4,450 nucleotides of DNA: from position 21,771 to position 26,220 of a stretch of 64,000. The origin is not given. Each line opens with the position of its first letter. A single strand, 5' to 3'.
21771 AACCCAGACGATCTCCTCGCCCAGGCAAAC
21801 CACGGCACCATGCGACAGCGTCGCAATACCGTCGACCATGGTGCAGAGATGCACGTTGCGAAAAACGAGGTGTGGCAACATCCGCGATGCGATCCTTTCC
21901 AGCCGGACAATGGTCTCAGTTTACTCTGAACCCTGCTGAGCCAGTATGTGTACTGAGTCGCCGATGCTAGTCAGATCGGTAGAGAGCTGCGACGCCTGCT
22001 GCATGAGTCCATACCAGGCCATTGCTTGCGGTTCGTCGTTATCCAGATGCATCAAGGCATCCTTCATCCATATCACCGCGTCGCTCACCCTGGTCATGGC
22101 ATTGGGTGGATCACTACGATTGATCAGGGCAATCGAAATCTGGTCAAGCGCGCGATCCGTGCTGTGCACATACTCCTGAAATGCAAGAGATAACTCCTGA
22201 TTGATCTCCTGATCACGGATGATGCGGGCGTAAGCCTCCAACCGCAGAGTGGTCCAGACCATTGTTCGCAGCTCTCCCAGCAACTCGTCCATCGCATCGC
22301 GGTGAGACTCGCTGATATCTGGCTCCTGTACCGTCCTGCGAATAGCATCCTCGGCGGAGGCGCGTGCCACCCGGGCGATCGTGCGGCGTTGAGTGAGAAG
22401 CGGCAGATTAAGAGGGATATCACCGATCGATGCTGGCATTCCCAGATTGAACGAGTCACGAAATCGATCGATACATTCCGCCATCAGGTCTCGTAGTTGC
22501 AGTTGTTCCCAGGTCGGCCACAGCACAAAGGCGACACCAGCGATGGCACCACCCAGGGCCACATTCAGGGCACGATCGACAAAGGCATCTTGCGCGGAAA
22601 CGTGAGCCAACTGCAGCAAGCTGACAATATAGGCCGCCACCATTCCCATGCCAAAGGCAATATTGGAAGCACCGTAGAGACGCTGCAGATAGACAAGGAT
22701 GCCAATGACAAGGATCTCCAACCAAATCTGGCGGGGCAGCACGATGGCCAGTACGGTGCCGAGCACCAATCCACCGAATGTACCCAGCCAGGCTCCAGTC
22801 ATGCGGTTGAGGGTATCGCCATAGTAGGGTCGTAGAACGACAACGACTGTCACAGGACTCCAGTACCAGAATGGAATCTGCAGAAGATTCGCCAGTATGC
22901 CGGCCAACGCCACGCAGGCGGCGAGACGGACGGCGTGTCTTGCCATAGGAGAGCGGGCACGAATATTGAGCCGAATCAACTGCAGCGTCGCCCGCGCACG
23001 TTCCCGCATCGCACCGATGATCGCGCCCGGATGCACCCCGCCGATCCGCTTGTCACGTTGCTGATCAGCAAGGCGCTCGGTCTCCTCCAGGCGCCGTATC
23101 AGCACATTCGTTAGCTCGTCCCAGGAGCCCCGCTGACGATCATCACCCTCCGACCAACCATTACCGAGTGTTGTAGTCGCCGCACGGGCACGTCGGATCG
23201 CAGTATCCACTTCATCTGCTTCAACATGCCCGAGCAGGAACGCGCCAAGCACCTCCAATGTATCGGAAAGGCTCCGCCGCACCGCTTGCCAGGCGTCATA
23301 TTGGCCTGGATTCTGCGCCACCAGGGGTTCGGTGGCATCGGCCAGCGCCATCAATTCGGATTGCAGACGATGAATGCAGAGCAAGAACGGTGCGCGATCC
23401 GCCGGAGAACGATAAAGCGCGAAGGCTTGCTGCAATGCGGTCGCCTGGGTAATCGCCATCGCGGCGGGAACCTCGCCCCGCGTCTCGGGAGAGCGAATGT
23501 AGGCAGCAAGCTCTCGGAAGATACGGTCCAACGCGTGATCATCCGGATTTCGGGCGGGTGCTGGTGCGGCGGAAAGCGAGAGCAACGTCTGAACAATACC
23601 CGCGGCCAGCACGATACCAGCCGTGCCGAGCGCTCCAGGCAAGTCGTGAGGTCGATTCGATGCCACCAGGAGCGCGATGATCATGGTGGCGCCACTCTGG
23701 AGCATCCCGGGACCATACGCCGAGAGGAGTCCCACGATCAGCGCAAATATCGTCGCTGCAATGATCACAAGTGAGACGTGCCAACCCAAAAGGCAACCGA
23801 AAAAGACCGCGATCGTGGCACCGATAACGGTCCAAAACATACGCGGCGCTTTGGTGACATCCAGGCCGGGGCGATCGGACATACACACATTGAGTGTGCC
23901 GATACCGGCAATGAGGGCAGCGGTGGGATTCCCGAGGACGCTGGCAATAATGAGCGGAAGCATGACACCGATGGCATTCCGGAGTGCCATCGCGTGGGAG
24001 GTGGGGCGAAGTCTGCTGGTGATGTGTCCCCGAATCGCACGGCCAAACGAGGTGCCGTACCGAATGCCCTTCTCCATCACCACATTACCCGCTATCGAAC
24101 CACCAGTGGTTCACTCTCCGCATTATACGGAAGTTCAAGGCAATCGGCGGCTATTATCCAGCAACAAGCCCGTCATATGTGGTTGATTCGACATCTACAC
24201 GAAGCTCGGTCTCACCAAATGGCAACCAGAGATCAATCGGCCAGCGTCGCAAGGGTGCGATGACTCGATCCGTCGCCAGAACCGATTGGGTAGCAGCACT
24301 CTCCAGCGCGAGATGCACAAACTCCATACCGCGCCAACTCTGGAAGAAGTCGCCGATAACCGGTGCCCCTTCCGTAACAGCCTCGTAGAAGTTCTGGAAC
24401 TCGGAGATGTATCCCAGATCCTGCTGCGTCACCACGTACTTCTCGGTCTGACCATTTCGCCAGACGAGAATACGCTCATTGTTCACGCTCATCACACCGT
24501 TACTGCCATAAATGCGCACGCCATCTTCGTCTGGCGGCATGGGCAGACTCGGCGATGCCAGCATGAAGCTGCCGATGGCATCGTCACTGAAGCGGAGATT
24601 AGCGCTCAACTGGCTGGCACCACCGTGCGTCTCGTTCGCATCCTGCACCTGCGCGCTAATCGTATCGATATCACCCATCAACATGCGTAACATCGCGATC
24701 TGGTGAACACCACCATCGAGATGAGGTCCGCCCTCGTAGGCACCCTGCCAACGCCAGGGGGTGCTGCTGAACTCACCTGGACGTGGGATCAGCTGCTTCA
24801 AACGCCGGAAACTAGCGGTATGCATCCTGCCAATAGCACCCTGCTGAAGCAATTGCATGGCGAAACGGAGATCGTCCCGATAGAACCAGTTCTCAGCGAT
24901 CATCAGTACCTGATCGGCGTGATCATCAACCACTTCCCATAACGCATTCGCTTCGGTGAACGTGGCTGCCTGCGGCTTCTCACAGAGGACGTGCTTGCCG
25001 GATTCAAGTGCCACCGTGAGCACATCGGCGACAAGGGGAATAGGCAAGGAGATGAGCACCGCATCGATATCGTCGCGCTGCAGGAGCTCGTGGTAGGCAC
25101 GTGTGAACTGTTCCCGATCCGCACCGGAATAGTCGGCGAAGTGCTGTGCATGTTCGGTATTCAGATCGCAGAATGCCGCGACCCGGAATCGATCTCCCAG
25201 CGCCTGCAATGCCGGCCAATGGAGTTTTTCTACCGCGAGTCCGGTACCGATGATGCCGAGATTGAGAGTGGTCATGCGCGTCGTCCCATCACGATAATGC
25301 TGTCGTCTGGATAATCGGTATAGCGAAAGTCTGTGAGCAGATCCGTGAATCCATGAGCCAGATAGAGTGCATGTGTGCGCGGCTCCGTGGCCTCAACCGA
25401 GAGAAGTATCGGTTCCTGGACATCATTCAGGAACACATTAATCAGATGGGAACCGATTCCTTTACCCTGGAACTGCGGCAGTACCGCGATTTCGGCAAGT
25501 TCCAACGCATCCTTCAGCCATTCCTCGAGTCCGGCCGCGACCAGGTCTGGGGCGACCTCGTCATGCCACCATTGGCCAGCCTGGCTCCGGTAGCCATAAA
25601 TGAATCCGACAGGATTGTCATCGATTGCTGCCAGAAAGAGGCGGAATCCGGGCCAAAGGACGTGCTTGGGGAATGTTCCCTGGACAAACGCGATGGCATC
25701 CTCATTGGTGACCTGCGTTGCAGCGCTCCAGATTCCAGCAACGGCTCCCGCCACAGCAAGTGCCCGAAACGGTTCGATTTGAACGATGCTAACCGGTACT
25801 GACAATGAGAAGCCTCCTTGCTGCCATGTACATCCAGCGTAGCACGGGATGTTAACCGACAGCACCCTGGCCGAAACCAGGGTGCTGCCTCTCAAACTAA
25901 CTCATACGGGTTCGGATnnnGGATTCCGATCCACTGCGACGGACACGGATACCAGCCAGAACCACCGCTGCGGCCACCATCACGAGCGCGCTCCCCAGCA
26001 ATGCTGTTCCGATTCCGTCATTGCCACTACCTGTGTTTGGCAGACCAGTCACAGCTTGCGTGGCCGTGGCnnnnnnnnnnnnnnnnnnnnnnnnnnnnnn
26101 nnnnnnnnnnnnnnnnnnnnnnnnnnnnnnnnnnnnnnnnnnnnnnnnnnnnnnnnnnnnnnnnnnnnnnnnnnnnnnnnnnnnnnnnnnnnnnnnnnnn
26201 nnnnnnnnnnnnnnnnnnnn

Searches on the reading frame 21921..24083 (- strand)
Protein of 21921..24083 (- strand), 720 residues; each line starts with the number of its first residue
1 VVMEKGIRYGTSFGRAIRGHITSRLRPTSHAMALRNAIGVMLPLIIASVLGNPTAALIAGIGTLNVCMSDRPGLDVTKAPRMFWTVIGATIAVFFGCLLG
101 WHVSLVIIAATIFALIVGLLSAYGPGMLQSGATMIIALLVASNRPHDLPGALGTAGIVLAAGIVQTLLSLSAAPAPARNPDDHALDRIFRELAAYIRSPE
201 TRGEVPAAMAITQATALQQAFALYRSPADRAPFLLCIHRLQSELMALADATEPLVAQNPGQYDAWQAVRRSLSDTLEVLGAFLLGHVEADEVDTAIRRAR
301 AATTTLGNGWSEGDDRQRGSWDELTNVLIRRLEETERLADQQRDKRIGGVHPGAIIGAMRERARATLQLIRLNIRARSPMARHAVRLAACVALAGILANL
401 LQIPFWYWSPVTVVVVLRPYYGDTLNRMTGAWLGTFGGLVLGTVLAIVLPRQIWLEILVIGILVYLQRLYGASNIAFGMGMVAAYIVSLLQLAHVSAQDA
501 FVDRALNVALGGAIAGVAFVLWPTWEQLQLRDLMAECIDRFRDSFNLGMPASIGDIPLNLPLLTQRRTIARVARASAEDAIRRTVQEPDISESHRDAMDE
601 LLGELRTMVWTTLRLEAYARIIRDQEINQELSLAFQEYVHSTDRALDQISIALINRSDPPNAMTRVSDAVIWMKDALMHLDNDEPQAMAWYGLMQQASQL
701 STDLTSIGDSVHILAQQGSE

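Call 47: search_protein_families(library=pfam, proteins=[window:21921-24083:-], max_evalue=0.0001)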
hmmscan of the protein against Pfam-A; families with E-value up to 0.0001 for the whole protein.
window:21921-24083:- (720 aa): 2 families
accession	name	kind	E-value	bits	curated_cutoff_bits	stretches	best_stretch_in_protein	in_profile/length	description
PF13515.12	FUSC_2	-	3.1e-17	63.3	25.6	1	393-515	1-123/126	Fusaric acid resistance protein-like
PF04632.18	FUSC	-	5.2e-09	35.7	30.9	1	382-702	3-318/660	Fusaric acid resistance protein family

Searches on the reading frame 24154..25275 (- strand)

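Call 47: search_protein_families(library=pfam, proteins=[window:24154-25275:-], max_evalue=0.0001)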
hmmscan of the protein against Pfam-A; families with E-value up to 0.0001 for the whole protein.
window:24154-25275:- (373 aa): 3 families
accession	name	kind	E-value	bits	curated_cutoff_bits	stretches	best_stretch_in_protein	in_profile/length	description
PF01408.29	GFO_IDH_MocA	-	7.3e-20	72.3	24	1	5-123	2-116/120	Oxidoreductase family, NAD-binding Rossmann fold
PF22725.1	GFO_IDH_MocA_C3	-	1.3e-16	61.1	27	1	139-262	4-123/124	GFO/IDH/MocA C-terminal domain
PF02894.22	GFO_IDH_MocA_C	-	1e-12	48.8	22.9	1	141-331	2-214/218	Oxidoreductase family, C-terminal alpha/beta domain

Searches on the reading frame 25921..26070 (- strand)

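Call 53: search_protein_families(library=ncbifam, proteins=[window:25921-26070:-], max_evalue=10)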
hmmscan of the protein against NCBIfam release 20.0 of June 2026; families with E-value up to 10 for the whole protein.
seq(50 aa): 2 families
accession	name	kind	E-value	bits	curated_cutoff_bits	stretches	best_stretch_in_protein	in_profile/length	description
TIGR01167.1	LPXTG_anchor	domain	0.0008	20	15.9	1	10-38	2-27/34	LPXTG cell wall anchor domain-containing protein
NF033846.1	Rumino_NPXTG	domain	4.3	7.8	23.5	0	11-37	2-25/30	NPXTG-anchored protein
